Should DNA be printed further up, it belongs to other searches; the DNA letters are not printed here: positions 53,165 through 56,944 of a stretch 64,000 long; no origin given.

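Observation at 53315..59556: Tat-exported type II DMSO-reductase-family ABCD operon with NarG/Nxr-sized alpha and atypical FS0 Cys motif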

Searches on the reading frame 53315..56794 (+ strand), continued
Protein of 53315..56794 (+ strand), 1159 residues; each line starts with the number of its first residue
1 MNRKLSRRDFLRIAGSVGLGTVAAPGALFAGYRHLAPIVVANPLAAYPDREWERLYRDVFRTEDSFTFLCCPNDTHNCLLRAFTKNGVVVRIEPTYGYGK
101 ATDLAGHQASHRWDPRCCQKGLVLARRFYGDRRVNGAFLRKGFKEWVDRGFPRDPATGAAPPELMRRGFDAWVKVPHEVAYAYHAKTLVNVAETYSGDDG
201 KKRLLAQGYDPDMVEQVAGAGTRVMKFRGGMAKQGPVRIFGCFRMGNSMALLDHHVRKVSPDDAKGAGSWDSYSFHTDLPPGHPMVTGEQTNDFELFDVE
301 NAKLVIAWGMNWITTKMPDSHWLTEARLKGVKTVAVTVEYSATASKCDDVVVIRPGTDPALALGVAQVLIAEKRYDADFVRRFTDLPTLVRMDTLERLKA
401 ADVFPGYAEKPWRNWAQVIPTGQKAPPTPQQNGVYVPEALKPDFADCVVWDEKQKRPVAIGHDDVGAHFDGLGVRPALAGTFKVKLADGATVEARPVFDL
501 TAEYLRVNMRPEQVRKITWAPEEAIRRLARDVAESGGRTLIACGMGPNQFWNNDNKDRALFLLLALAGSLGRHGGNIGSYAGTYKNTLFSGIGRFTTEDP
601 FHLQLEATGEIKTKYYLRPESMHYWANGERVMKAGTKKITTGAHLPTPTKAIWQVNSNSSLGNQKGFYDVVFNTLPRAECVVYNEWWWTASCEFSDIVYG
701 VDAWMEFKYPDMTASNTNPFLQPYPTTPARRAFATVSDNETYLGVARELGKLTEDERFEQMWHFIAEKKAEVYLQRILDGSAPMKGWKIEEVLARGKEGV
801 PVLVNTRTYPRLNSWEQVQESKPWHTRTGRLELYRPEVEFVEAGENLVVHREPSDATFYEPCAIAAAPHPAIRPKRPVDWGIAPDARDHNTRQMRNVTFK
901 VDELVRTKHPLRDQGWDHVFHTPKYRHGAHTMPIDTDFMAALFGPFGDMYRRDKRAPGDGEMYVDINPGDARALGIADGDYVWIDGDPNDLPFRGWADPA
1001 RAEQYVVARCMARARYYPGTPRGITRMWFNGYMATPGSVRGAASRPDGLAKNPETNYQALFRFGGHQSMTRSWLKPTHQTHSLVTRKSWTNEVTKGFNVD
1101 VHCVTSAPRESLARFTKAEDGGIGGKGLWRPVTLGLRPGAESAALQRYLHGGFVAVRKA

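Call 39: search_protein_families(library=ncbifam, proteins=[P0140, P0142, P0148, P0149, P0189, P0211, P0216, P0225, P0230, P0264], max_evalue=1e-30)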
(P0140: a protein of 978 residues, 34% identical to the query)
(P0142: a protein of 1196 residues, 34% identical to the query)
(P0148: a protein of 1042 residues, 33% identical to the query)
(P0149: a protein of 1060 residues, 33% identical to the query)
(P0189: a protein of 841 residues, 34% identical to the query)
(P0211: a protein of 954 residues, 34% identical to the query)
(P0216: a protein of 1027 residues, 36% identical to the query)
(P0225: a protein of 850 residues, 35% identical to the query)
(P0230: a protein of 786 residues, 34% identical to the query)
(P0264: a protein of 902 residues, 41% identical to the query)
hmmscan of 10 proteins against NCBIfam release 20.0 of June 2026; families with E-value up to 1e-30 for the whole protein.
P0140 (978 aa): 10 families
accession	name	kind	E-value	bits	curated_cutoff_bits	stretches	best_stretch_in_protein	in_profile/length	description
TIGR03479.1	DMSO_red_II_alp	subfamily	9.4e-165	550.1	984.75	1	7-803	1-802/913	molybdopterin-dependent oxidoreductase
TIGR01580.1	narG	equivalog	5.1e-79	266.2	1084.15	1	150-364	151-379/1235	nitrate reductase subunit alpha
NF042978.1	EthbenzDh_ebdA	equivalog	4.4e-71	239.9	2000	1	6-489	20-483/977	ethylbenzene dehydrogenase subunit alpha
TIGR02166.1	dmsA_ynfE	subfamily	1.4e-69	235.1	777.7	1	68-327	45-299/794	DMSO/selenate family reductase complex A subunit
TIGR01591.1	Fdh-alpha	equivalog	8.1e-50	169.6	666.25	0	72-323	3-234/672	formate dehydrogenase subunit alpha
NF011566.1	PRK14990.1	exception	1.6e-49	168.6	1600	0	71-326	62-318/814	dimethylsulfoxide reductase subunit A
NF041885.1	selenate_YnfE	exception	3.1e-48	164.2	1675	0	70-326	51-305/805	selenate/tellurate reductase subunit YnfE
NF012032.0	PRK15488.1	equivalog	3.6e-47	160.8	694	1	76-328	51-282/759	thiosulfate reductase PhsA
NF041884.1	selenate_YnfF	exception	5.9e-45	153.4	1650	0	74-326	48-298/798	selenate/tellurate reductase subunit YnfF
TIGR00509.1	bisC_fam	subfamily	3.2e-44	151.3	1017.55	0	423-653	283-513/772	molybdopterin guanine dinucleotide-containing S/N-oxide reductase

P0142 (1196 aa): 8 families
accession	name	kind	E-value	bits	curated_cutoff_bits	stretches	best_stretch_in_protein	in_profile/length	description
TIGR03479.1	DMSO_red_II_alp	subfamily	1e-130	437.5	984.75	1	170-972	126-802/913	molybdopterin-dependent oxidoreductase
TIGR01580.1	narG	equivalog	1.4e-67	228.3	1084.15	1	62-375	28-343/1235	nitrate reductase subunit alpha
NF042978.1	EthbenzDh_ebdA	equivalog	1.9e-54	184.8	2000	1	170-546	148-483/977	ethylbenzene dehydrogenase subunit alpha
TIGR02166.1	dmsA_ynfE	subfamily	3.6e-50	170.8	777.7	0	170-366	110-299/794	DMSO/selenate family reductase complex A subunit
NF041885.1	selenate_YnfE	exception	4.2e-38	130.7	1675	0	170-366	114-306/805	selenate/tellurate reductase subunit YnfE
TIGR01591.1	Fdh-alpha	equivalog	5.2e-37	127.3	666.25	0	175-366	60-238/672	formate dehydrogenase subunit alpha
NF011566.1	PRK14990.1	exception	1.5e-34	119.1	1600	0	170-366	125-319/814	dimethylsulfoxide reductase subunit A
NF041884.1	selenate_YnfF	exception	2.3e-31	108.5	1650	0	170-366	111-299/798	selenate/tellurate reductase subunit YnfF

P0148 (1042 aa): 11 families
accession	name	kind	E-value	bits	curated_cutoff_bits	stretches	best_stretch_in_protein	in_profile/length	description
TIGR03479.1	DMSO_red_II_alp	subfamily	3.6e-129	432.4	984.75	1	6-860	1-799/913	molybdopterin-dependent oxidoreductase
TIGR01580.1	narG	equivalog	3.1e-74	250.3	1084.15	1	147-343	151-353/1235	nitrate reductase subunit alpha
TIGR02166.1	dmsA_ynfE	subfamily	1.4e-63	215.2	777.7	1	58-324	40-298/794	DMSO/selenate family reductase complex A subunit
NF042978.1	EthbenzDh_ebdA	equivalog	2.5e-48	164.6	2000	1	3-345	18-349/977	ethylbenzene dehydrogenase subunit alpha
NF041885.1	selenate_YnfE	exception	8.7e-47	159.4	1675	0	57-324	43-305/805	selenate/tellurate reductase subunit YnfE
NF011566.1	PRK14990.1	exception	1.7e-45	155.4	1600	0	60-324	56-318/814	dimethylsulfoxide reductase subunit A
TIGR01591.1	Fdh-alpha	equivalog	4.1e-45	154.1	666.25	0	65-325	1-238/672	formate dehydrogenase subunit alpha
NF041884.1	selenate_YnfF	exception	4.4e-40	137.3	1650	0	56-324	39-298/798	selenate/tellurate reductase subunit YnfF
NF012032.0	PRK15488.1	equivalog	1.1e-39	136.1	694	0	118-326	91-282/759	thiosulfate reductase PhsA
TIGR00509.1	bisC_fam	subfamily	2e-32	112.3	1017.55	0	115-326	34-260/772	molybdopterin guanine dinucleotide-containing S/N-oxide reductase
NF047855.1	AssmNtatRedNasC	equivalog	4e-32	111.3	1100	0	148-326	84-264/708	assimilatory nitrate reductase catalytic subunit NasC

P0149 (1060 aa): 10 families
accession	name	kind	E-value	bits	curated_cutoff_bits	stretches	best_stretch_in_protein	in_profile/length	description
TIGR03479.1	DMSO_red_II_alp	subfamily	5.6e-129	431.7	984.75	1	5-832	1-799/913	molybdopterin-dependent oxidoreductase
TIGR01580.1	narG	equivalog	3.8e-56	190.4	1084.15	0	153-378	151-382/1235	nitrate reductase subunit alpha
TIGR02166.1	dmsA_ynfE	subfamily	8.2e-54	182.9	777.7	1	60-327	42-298/794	DMSO/selenate family reductase complex A subunit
NF042978.1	EthbenzDh_ebdA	equivalog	6.3e-50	169.8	2000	1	4-500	20-483/977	ethylbenzene dehydrogenase subunit alpha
TIGR01591.1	Fdh-alpha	equivalog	3.5e-43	147.7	666.25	0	414-682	237-481/672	formate dehydrogenase subunit alpha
NF012032.0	PRK15488.1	equivalog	2.1e-36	125.3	694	0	115-329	79-282/759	thiosulfate reductase PhsA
TIGR00509.1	bisC_fam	subfamily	1.8e-35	122.4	1017.55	0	125-188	35-101/772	molybdopterin guanine dinucleotide-containing S/N-oxide reductase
NF041885.1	selenate_YnfE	exception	9e-34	116.4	1675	0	58-327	44-305/805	selenate/tellurate reductase subunit YnfE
NF011566.1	PRK14990.1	exception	7.4e-33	113.5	1600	0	60-327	56-318/814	dimethylsulfoxide reductase subunit A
NF047855.1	AssmNtatRedNasC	equivalog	1.1e-31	109.9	1100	0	406-502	254-349/708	assimilatory nitrate reductase catalytic subunit NasC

P0189 (841 aa): 11 families
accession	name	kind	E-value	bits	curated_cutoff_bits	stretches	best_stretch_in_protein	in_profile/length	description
TIGR03479.1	DMSO_red_II_alp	subfamily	1.2e-165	553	984.75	1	24-452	29-474/913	molybdopterin-dependent oxidoreductase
TIGR01580.1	narG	equivalog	1.5e-95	320.9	1084.15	1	120-294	151-325/1235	nitrate reductase subunit alpha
TIGR02166.1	dmsA_ynfE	subfamily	3.5e-93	313.1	777.7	2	45-295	37-297/794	DMSO/selenate family reductase complex A subunit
NF042978.1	EthbenzDh_ebdA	equivalog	1.2e-76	258.3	2000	1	33-447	57-483/977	ethylbenzene dehydrogenase subunit alpha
NF011566.1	PRK14990.1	exception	6.5e-72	242.7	1600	2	50-293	56-315/814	dimethylsulfoxide reductase subunit A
NF041885.1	selenate_YnfE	exception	2.4e-69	234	1675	1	49-291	45-300/805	selenate/tellurate reductase subunit YnfE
TIGR01591.1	Fdh-alpha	equivalog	4.3e-69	233.3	666.25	0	373-668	248-547/672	formate dehydrogenase subunit alpha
NF041884.1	selenate_YnfF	exception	7.6e-66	222.5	1650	1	47-291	40-293/798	selenate/tellurate reductase subunit YnfF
NF012032.0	PRK15488.1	equivalog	3.8e-54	183.9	694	1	59-299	49-283/759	thiosulfate reductase PhsA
NF047855.1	AssmNtatRedNasC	equivalog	1.4e-48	165.7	1100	0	50-299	17-265/708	assimilatory nitrate reductase catalytic subunit NasC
TIGR00509.1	bisC_fam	subfamily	4.1e-46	157.6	1017.55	0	493-796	408-710/772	molybdopterin guanine dinucleotide-containing S/N-oxide reductase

P0211 (954 aa): 10 families
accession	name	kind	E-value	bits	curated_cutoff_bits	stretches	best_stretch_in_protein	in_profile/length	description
TIGR03479.1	DMSO_red_II_alp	subfamily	0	1145.2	984.75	1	16-937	1-912/913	molybdopterin-dependent oxidoreductase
TIGR01580.1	narG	equivalog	1.3e-186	622.6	1084.15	3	146-374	151-394/1235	nitrate reductase subunit alpha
NF042978.1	EthbenzDh_ebdA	equivalog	4.9e-140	468.1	2000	2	55-488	59-482/977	ethylbenzene dehydrogenase subunit alpha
TIGR02166.1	dmsA_ynfE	subfamily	2.9e-60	204.2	777.7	1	65-320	41-296/794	DMSO/selenate family reductase complex A subunit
TIGR01591.1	Fdh-alpha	equivalog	2e-51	174.9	666.25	0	81-323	5-238/672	formate dehydrogenase subunit alpha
NF012032.0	PRK15488.1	equivalog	1.5e-44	152.2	694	0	109-322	71-280/759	thiosulfate reductase PhsA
NF041885.1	selenate_YnfE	exception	2.9e-42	144.5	1675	0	70-320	45-303/805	selenate/tellurate reductase subunit YnfE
NF011566.1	PRK14990.1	exception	1.7e-41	142.1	1600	0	71-320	56-316/814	dimethylsulfoxide reductase subunit A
NF041884.1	selenate_YnfF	exception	1.9e-41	141.8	1650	0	69-320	41-296/798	selenate/tellurate reductase subunit YnfF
NF047855.1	AssmNtatRedNasC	equivalog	1.3e-34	119.6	1100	0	80-324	26-264/708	assimilatory nitrate reductase catalytic subunit NasC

P0216 (1027 aa): 11 families
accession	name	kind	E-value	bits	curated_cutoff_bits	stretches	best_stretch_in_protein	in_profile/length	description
TIGR03479.1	DMSO_red_II_alp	subfamily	1.7e-221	737.9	984.75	2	13-823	1-744/913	molybdopterin-dependent oxidoreductase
TIGR01580.1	narG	equivalog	5.2e-131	438.4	1084.15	1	142-338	152-360/1235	nitrate reductase subunit alpha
NF042978.1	EthbenzDh_ebdA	equivalog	1.8e-97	327.2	2000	1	17-483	33-482/977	ethylbenzene dehydrogenase subunit alpha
TIGR02166.1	dmsA_ynfE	subfamily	1.7e-75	254.6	777.7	1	65-314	42-294/794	DMSO/selenate family reductase complex A subunit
NF011566.1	PRK14990.1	exception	6e-59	199.8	1600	0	65-312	56-312/814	dimethylsulfoxide reductase subunit A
NF041884.1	selenate_YnfF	exception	8.9e-58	195.8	1650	0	64-309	42-289/798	selenate/tellurate reductase subunit YnfF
NF041885.1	selenate_YnfE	exception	4.2e-57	193.5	1675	0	64-309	45-296/805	selenate/tellurate reductase subunit YnfE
TIGR01591.1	Fdh-alpha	equivalog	1.6e-54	185.2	666.25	0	71-316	2-235/672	formate dehydrogenase subunit alpha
NF012032.0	PRK15488.1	equivalog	1.7e-41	142.1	694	0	114-319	81-281/759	thiosulfate reductase PhsA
NF047855.1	AssmNtatRedNasC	equivalog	8.2e-37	126.8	1100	0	113-316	59-260/708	assimilatory nitrate reductase catalytic subunit NasC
TIGR00509.1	bisC_fam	subfamily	1.6e-36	125.9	1017.55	0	609-685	437-515/772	molybdopterin guanine dinucleotide-containing S/N-oxide reductase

P0225 (850 aa): 15 families
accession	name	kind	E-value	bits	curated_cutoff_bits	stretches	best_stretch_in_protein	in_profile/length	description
TIGR03479.1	DMSO_red_II_alp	subfamily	4.9e-170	567.6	984.75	1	57-465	56-474/913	molybdopterin-dependent oxidoreductase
TIGR02166.1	dmsA_ynfE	subfamily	3.4e-104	349.5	777.7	2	388-814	330-768/794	DMSO/selenate family reductase complex A subunit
TIGR01580.1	narG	equivalog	9.7e-92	308.3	1084.15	1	126-314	151-345/1235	nitrate reductase subunit alpha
NF041885.1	selenate_YnfE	exception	4.4e-81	272.9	1675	1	13-302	5-305/805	selenate/tellurate reductase subunit YnfE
NF041884.1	selenate_YnfF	exception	8.7e-78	262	1650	2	12-303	2-299/798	selenate/tellurate reductase subunit YnfF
TIGR01591.1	Fdh-alpha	equivalog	8.3e-75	252.2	666.25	1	61-301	1-236/672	formate dehydrogenase subunit alpha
NF042978.1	EthbenzDh_ebdA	equivalog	2.6e-73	247.3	2000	1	69-458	90-481/977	ethylbenzene dehydrogenase subunit alpha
NF011566.1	PRK14990.1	exception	8.2e-72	242.4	1600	1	54-303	54-319/814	dimethylsulfoxide reductase subunit A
NF012032.0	PRK15488.1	equivalog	3.5e-70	236.9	694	1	13-303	5-281/759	thiosulfate reductase PhsA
TIGR00509.1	bisC_fam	subfamily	3.8e-55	187.5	1017.55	1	512-805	418-711/772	molybdopterin guanine dinucleotide-containing S/N-oxide reductase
NF047855.1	AssmNtatRedNasC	equivalog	1.2e-42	146.1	1100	0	56-301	18-261/708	assimilatory nitrate reductase catalytic subunit NasC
NF011682.0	PRK15102.1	equivalog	5e-35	120.8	909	0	507-805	471-767/829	trimethylamine-N-oxide reductase TorA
NF041714.1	arsenate_red_ArrA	equivalog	4.7e-34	117.6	1600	0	12-296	4-289/848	arsenate respiratory reductase molybdopterin-containing subunit ArrA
NF041513.1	formate_DH_Act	exception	7.1e-33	113.5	1400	0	202-314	194-306/1067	formate dehydrogenase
TIGR02164.1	torA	equivalog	2.7e-32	111.8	1465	0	506-805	466-763/824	trimethylamine-N-oxide reductase TorA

P0230 (786 aa): 4 families
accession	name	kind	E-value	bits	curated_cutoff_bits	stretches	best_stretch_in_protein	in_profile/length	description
TIGR03479.1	DMSO_red_II_alp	subfamily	6.9e-51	173.3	984.75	0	122-328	131-324/913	molybdopterin-dependent oxidoreductase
TIGR01591.1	Fdh-alpha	equivalog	1.3e-45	155.7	666.25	0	122-311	60-238/672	formate dehydrogenase subunit alpha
TIGR02166.1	dmsA_ynfE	subfamily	4.8e-34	117.5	777.7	0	372-575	337-560/794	DMSO/selenate family reductase complex A subunit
NF047855.1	AssmNtatRedNasC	equivalog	4.2e-32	111.3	1100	0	125-316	87-268/708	assimilatory nitrate reductase catalytic subunit NasC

P0264 (902 aa): 12 families
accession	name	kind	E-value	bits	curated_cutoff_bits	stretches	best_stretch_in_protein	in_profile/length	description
TIGR03479.1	DMSO_red_II_alp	subfamily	2.2e-153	512.5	984.75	2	42-465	59-474/913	molybdopterin-dependent oxidoreductase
NF042978.1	EthbenzDh_ebdA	equivalog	1.6e-84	284.4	2000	1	53-460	92-483/977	ethylbenzene dehydrogenase subunit alpha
TIGR02166.1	dmsA_ynfE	subfamily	3.9e-80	269.9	777.7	1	3-284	1-298/794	DMSO/selenate family reductase complex A subunit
TIGR01580.1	narG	equivalog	8.9e-78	262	1084.15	1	108-302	151-351/1235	nitrate reductase subunit alpha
NF012032.0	PRK15488.1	equivalog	1.3e-62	211.9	694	1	1-285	1-281/759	thiosulfate reductase PhsA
NF041884.1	selenate_YnfF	exception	2.8e-58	197.5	1650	1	4-284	2-298/798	selenate/tellurate reductase subunit YnfF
NF011566.1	PRK14990.1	exception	3.9e-58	197.1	1600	1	3-284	14-318/814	dimethylsulfoxide reductase subunit A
NF041885.1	selenate_YnfE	exception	1e-57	195.6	1675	1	3-284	3-305/805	selenate/tellurate reductase subunit YnfE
TIGR01591.1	Fdh-alpha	equivalog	1.5e-52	178.6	666.25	1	45-283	2-236/672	formate dehydrogenase subunit alpha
TIGR00509.1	bisC_fam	subfamily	5.3e-40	137.4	1017.55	0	55-286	7-260/772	molybdopterin guanine dinucleotide-containing S/N-oxide reductase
NF011682.0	PRK15102.1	equivalog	2.4e-39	135.1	909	0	764-862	676-776/829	trimethylamine-N-oxide reductase TorA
TIGR02164.1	torA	equivalog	3.7e-38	131.2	1465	0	763-862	670-772/824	trimethylamine-N-oxide reductase TorA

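Call 44: search_protein_families(library=ncbifam, proteins=[P0121, P0123, P0124, P0125, P0306], max_evalue=1e-40)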
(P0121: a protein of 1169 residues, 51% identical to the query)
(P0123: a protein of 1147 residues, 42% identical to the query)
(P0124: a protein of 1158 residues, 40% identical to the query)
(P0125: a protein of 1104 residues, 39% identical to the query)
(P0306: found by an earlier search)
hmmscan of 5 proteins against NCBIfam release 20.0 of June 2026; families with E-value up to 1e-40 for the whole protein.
P0121 (1169 aa): 2 families
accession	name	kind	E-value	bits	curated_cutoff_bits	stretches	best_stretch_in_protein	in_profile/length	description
TIGR03479.1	DMSO_red_II_alp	subfamily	2.9e-81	273.8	984.75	1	270-754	187-641/913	molybdopterin-dependent oxidoreductase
NF042978.1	EthbenzDh_ebdA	equivalog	3.6e-45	154.1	2000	0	308-413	247-352/977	ethylbenzene dehydrogenase subunit alpha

P0123 (1147 aa): 1 family
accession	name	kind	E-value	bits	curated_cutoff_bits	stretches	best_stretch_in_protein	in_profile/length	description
TIGR03479.1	DMSO_red_II_alp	subfamily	2.7e-85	287.2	984.75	1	269-751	189-645/913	molybdopterin-dependent oxidoreductase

P0124 (1158 aa): 3 families
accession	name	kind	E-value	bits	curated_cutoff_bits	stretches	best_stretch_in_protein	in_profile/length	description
TIGR03479.1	DMSO_red_II_alp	subfamily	1.3e-93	314.7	984.75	1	259-857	188-775/913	molybdopterin-dependent oxidoreductase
NF042978.1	EthbenzDh_ebdA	equivalog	1.1e-46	159.1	2000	0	312-569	262-487/977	ethylbenzene dehydrogenase subunit alpha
TIGR01580.1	narG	equivalog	3e-45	154.3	1084.15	0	259-386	209-341/1235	nitrate reductase subunit alpha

P0125 (1104 aa): 1 family
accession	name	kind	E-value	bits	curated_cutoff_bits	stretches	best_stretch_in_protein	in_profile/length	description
TIGR03479.1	DMSO_red_II_alp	subfamily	3.5e-61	207.4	984.75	1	274-745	200-647/913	molybdopterin-dependent oxidoreductase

P0306 (1191 aa): 1 family
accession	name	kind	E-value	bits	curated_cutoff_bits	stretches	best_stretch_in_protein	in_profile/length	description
TIGR03479.1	DMSO_red_II_alp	subfamily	9.6e-90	301.9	984.75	1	268-734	190-619/913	molybdopterin-dependent oxidoreductase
